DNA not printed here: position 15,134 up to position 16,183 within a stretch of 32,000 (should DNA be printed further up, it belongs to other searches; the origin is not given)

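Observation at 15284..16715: AT-rich two-gene cassette: a PD-(D/E)xK nuclease-fold protein coupled to an unrecognisable partner, a candidate novel defence- or toxin-type module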

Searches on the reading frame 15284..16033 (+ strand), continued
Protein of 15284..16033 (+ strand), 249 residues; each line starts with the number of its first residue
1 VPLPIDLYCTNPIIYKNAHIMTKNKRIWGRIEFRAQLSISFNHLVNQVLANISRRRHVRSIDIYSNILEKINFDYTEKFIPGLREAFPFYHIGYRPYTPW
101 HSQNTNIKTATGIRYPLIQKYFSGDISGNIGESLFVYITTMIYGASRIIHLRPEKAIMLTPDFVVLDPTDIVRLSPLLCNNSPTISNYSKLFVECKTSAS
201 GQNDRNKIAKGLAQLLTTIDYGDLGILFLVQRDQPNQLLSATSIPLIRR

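Call 54: search_solved_structures(query=A5, max_evalue=10, show_alignments=3)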
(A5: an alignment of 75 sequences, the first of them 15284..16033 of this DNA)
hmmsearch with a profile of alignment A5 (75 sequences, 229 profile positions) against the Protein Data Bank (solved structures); distinct sequences matched with E-value up to 10: 3.
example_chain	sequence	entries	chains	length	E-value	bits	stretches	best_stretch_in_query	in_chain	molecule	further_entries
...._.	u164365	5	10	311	0.25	14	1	53-106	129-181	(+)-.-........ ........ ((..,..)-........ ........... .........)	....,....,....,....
9hqd_A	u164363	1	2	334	0.27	13.8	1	53-106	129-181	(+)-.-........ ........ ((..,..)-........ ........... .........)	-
3usw_A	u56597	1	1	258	0.43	13.2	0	120-180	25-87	Flagellar motor switch protein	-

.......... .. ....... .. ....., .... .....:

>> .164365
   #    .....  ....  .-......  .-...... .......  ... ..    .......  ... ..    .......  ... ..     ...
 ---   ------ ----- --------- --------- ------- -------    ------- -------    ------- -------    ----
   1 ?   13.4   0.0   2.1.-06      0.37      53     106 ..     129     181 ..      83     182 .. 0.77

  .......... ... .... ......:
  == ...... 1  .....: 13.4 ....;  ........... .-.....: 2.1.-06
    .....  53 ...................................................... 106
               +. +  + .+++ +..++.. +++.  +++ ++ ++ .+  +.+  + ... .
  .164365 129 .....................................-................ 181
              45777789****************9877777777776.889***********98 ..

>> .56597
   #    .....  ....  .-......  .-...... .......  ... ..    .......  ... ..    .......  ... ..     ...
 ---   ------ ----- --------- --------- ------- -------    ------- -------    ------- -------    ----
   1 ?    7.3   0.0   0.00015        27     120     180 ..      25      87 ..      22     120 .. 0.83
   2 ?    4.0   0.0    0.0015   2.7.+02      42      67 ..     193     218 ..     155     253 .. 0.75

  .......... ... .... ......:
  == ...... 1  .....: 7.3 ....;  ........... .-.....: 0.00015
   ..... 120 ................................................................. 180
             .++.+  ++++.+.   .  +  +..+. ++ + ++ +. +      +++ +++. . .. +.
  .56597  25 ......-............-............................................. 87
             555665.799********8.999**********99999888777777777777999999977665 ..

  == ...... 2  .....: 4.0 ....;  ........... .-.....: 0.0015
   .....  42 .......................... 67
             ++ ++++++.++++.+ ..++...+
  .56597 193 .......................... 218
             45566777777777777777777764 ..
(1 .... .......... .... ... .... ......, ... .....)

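Call 56: fold_search(model_id=the predicted structure, library=viral)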
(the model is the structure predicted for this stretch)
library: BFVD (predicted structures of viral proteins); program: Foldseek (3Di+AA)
matches with E <= 10: 584; with E <= 0.001: 0
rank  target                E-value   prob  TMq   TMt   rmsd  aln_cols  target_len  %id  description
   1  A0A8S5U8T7            1.3e-01  0.47  0.29  0.32   5.8       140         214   16  Exonuclease [Siphoviridae sp. ctnMR5]
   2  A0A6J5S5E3            2.3e-01  0.33  0.21  0.17   5.6       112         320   16  PD-(D/E)XK nuclease superfamily [uncultured Caudovirales phage]
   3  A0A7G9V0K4            2.6e-01  0.23  0.25  0.16   6.0       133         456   12  (no name in the UniProt tables at hand)
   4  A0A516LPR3            2.6e-01  0.13  0.25  0.17  11.8       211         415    8  (no name in the UniProt tables at hand)
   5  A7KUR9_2              2.6e-01  0.06  0.19  0.07  16.2       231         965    6  (no name in the UniProt tables at hand)
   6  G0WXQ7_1              2.6e-01  0.06  0.15  0.05  20.4       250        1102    9  RNA-directed RNA polymerase L (Fragment) [Soybean cyst nematode associated Uukuniemi virus]
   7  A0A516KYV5            3.0e-01  0.16  0.26  0.20   9.5       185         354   12  (no name in the UniProt tables at hand)
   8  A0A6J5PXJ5            3.0e-01  0.10  0.25  0.21  14.6       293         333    6  Uncharacterized protein [uncultured Caudovirales phage]
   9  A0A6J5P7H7            3.2e-01  0.10  0.20  0.31  18.0       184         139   12  Uncharacterized protein (Fragment) [uncultured Caudovirales phage]
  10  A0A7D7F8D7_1          3.4e-01  0.04  0.17  0.06  17.1       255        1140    9  RNA-directed RNA polymerase L [Blattodean phenui-related virus OKIAV266]
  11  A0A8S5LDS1            3.6e-01  0.06  0.08  0.11  16.4       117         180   14  Uncharacterized protein [Siphoviridae sp. ctRlz6]
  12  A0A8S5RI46            4.8e-01  0.18  0.27  0.38  15.8       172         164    9  HOLLIDAY JUNCTION RESOLVASE junction resolvase, HJC, HYDROLASE [virus sp. ctML55]
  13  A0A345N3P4            5.1e-01  0.10  0.17  0.15   9.7       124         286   12  (no name in the UniProt tables at hand)
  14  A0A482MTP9            5.1e-01  0.08  0.23  0.16  14.7       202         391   10  DUF2800 domain-containing protein [Escherichia phage PTXU04]
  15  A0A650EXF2            5.5e-01  0.66  0.10  0.40   2.5        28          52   18  (no name in the UniProt tables at hand)
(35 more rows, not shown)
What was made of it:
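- The E...D...ExK spacing and several weak structural hits resemble Hjc-type resolvases and phage recombination exonucleases (call 56).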

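Call 59: find_related_loci(query=A5, collection=viral_contigs, flank=8000)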
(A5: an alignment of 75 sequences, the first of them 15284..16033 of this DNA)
Query A5 (249 aa) in viral_contigs; peptide patterns used: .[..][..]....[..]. (x = any residue, [..] = any of these).
52 stretches matched a pattern, but none encodes a relative of the query by tblastn (E <= 1e-3).

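Call 60: find_related_loci(query=A5, collection=metagenome_contigs, flank=8000)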
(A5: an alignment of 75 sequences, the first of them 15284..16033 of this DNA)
Query A5 (249 aa) in metagenome_contigs; peptide patterns used: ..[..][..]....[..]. (x = any residue, [..] = any of these).
333 stretches matched a pattern; 68 encode a relative of the query (tblastn E <= 1e-3); 68 distinct loci.
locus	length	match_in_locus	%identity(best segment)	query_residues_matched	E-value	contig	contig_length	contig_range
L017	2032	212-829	40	40-247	8e-47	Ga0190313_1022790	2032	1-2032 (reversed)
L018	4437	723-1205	38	68-232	4e-29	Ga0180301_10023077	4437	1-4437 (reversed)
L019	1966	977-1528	37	44-235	5e-24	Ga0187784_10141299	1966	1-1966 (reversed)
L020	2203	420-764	45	116-230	1e-23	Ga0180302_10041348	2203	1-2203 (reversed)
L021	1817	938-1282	45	116-230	1e-23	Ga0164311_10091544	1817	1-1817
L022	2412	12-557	40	48-237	1e-23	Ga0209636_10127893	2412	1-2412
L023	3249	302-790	37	67-237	5e-21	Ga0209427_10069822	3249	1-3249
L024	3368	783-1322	37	50-237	9e-21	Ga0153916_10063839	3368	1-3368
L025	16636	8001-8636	31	1-234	1e-20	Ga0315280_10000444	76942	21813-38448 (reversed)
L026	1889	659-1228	36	42-237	2e-20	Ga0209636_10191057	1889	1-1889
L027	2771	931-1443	37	59-237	2e-20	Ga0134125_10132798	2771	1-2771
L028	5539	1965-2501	36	51-237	3e-20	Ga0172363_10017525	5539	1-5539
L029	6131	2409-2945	36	51-237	3e-20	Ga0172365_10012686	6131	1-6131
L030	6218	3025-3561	36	51-237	3e-20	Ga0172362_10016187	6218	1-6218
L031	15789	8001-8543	38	60-248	6e-20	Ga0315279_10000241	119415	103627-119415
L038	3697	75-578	38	57-233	9e-19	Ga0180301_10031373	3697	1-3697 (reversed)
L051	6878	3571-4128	31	45-236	7e-17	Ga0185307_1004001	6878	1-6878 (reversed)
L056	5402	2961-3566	29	39-237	4e-16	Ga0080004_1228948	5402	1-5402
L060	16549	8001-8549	33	45-233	6e-15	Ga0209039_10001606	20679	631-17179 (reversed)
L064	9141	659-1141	34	67-236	8e-15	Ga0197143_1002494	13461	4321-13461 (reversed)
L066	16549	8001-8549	33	43-236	2e-17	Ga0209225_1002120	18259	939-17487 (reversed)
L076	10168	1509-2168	28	5-237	1e-15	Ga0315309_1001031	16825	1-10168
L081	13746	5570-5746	37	109-165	4e-6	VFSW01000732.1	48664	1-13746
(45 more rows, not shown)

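Call 65: search_protein_families(library=pfam, proteins=[L066:4248-7880:+, L066:9278-12262:-, L066:12327-14669:+, L051:2638-3477:+, L025:1688-4105:+, L025:4112-6511:+, L025:6492-7964:+, L060:3955-6285:+, L010:119-1636:-, L010:1637-2914:-], max_evalue=0.001)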
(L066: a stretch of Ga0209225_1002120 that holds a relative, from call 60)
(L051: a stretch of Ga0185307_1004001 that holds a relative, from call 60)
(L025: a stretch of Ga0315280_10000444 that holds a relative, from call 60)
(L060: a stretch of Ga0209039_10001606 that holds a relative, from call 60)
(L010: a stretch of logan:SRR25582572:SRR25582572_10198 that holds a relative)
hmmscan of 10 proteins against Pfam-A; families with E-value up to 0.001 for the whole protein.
L066:4248-7880:+ (1210 aa): 4 families
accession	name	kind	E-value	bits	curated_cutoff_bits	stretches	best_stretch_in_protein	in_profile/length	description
PF02384.22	N6_Mtase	-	4.8e-20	72.5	20.4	1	328-653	3-276/311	N-6 DNA Methylase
PF07669.17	Eco57I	-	2.2e-17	64.1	25.3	1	416-589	2-171/171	Eco57I restriction-modification methylase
PF20473.4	MmeI_Mtase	-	1.8e-09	37.6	27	1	371-571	22-212/259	MmeI, DNA-methyltransferase domain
PF01170.24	UPF0020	-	1.4e-05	25.3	22.3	1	367-499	27-134/197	RMKL-like, methyltransferase domain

L066:9278-12262:- (994 aa): 6 families
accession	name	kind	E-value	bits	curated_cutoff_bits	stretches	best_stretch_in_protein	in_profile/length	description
PF00270.35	DEAD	-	5.7e-36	124.2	26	1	32-198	1-163/167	DEAD/DEAH box helicase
PF00271.37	Helicase_C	-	4.3e-18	66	23.5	1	255-347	14-106/110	Helicase conserved C-terminal domain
PF19306.5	WH_Lhr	-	9.5e-09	35.3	27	1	378-559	4-163/168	Large helicase-related protein, winged helix domain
PF04851.21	ResIII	-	8.4e-08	32.7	22.5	1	33-196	6-162/164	Type III restriction enzyme, res subunit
PF08494.16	DEAD_assoc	-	1.3e-05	25.6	23.5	1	625-714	4-102/191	DEAD/H associated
PF22590.2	Cas3-like_C_2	-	0.00015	22.4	27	1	259-347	5-101/106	CRISPR-associated nuclease/helicase Cas3, C-terminal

L066:12327-14669:+ (780 aa): 3 families
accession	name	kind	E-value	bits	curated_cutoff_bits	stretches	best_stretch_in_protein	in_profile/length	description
PF00270.35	DEAD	-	5.7e-18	65.6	26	2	154-230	3-71/167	DEAD/DEAH box helicase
PF00271.37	Helicase_C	-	2.6e-12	47.4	23.5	1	532-591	50-109/110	Helicase conserved C-terminal domain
PF04851.21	ResIII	-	0.00027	21.3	22.5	0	154-361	7-139/164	Type III restriction enzyme, res subunit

L051:2638-3477:+ (279 aa): 2 families
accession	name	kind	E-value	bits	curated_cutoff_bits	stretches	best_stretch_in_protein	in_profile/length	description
PF18865.6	AbiJ_NTD5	-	1.5e-08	34.9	26.7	1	17-93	8-83/93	AbiJ N-terminal domain 5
PF13643.11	DUF4145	-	0.00097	19.6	23.1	0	162-252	11-77/88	Domain of unknown function (DUF4145)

L025:1688-4105:+ (805 aa): 3 families
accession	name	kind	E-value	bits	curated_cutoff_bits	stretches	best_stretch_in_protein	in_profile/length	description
PF00270.35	DEAD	-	4.5e-17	62.7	26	2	154-220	11-73/167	DEAD/DEAH box helicase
PF00271.37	Helicase_C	-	2.1e-16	60.6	23.5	1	522-588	43-109/110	Helicase conserved C-terminal domain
PF04851.21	ResIII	-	6.9e-06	26.5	22.5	0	151-216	12-77/164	Type III restriction enzyme, res subunit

L025:4112-6511:+ (799 aa): 4 families
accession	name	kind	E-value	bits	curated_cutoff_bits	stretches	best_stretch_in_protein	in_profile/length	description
PF13091.12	PLDc_2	-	9.1e-19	68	27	1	656-781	2-132/132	PLD-like domain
PF00614.28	PLDc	-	1.6e-06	28.3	21.9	1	728-750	3-25/28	Phospholipase D Active site motif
PF09565.16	RE_NgoFVII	-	3.8e-05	23.5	23.8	1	655-779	8-146/162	NgoFVII restriction endonuclease N-terminal PLD domain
PF09369.15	MZB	-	0.00015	22.9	24.2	0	433-510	1-69/80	MrfA Zn-binding domain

L025:6492-7964:+ (490 aa): 1 family
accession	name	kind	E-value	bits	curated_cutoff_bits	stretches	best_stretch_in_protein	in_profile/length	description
PF01555.25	N6_N4_Mtase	-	2.7e-12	47.5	26.7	1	15-66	164-215/221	DNA methylase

L060:3955-6285:+ (776 aa): 1 family
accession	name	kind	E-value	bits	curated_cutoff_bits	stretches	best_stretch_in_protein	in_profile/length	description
PF02171.23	Piwi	-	9.2e-06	25.6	28.9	1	495-692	9-228/302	Piwi domain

L010:119-1636:- (505 aa): 0 families

L010:1637-2914:- (425 aa): 0 families
